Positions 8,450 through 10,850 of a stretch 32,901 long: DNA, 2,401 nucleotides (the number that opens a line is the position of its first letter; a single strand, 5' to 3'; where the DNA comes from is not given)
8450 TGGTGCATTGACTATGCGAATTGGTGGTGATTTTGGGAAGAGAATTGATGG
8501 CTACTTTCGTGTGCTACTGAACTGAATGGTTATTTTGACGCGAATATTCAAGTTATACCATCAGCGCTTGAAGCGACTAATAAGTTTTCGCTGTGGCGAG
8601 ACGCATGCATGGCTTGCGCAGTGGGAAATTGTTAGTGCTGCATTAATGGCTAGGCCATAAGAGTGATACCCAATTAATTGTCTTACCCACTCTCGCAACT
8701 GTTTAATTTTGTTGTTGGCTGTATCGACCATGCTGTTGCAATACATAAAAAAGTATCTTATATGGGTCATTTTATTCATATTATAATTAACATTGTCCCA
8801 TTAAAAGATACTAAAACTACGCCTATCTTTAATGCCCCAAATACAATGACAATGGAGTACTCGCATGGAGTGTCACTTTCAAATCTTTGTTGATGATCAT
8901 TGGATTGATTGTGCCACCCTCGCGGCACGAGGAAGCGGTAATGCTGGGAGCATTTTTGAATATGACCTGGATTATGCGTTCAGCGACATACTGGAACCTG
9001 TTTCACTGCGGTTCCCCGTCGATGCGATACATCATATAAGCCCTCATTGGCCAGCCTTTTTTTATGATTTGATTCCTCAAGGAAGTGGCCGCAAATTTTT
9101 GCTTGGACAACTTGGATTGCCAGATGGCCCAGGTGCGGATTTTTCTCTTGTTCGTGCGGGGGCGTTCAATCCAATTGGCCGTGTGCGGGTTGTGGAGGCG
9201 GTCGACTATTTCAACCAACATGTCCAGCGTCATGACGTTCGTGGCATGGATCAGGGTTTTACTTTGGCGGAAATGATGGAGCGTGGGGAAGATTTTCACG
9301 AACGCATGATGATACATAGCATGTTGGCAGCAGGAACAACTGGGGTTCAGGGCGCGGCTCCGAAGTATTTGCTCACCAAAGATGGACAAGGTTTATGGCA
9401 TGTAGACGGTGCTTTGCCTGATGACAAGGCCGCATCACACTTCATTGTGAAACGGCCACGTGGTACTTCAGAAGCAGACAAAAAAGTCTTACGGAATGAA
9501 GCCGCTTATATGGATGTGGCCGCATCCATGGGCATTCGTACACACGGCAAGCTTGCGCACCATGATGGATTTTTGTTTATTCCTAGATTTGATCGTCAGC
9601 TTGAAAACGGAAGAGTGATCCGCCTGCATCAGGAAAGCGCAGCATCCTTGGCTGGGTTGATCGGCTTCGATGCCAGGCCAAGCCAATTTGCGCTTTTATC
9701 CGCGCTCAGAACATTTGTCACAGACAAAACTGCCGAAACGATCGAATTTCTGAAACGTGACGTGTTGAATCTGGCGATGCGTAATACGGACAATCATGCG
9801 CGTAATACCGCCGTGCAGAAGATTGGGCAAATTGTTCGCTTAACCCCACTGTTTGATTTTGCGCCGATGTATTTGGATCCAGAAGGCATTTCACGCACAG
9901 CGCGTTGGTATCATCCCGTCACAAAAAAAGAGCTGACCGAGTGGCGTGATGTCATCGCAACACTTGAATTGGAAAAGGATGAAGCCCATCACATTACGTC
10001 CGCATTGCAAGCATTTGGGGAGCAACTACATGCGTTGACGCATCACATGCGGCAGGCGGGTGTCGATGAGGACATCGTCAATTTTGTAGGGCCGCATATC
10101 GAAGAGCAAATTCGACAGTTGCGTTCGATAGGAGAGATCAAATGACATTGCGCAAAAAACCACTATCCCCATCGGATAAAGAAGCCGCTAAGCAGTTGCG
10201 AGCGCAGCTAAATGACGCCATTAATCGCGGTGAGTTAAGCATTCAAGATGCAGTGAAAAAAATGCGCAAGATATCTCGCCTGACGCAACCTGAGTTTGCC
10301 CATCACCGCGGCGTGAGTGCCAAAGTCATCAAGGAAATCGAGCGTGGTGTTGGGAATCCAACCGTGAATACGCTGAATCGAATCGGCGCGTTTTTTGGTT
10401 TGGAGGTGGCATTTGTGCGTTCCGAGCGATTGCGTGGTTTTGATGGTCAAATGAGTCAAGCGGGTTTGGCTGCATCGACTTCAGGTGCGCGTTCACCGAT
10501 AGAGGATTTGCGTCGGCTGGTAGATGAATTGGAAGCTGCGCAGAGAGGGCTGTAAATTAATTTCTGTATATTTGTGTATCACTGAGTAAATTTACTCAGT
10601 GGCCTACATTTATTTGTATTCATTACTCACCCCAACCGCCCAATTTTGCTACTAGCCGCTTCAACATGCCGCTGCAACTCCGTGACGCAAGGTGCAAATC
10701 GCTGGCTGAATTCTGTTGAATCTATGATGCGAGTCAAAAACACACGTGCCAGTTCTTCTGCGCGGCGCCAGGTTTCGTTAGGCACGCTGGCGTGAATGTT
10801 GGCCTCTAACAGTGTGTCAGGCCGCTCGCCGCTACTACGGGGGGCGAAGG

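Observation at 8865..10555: Reverse-order HipA-like module: kinase first, XRE-HTH second, translationally coupled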

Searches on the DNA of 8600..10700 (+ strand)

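Call 10: search_dna_similar(query=window:8600-10700:+, collection=plasmids, mode=near)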
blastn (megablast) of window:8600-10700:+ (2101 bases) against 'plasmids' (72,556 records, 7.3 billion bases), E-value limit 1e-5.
No match.
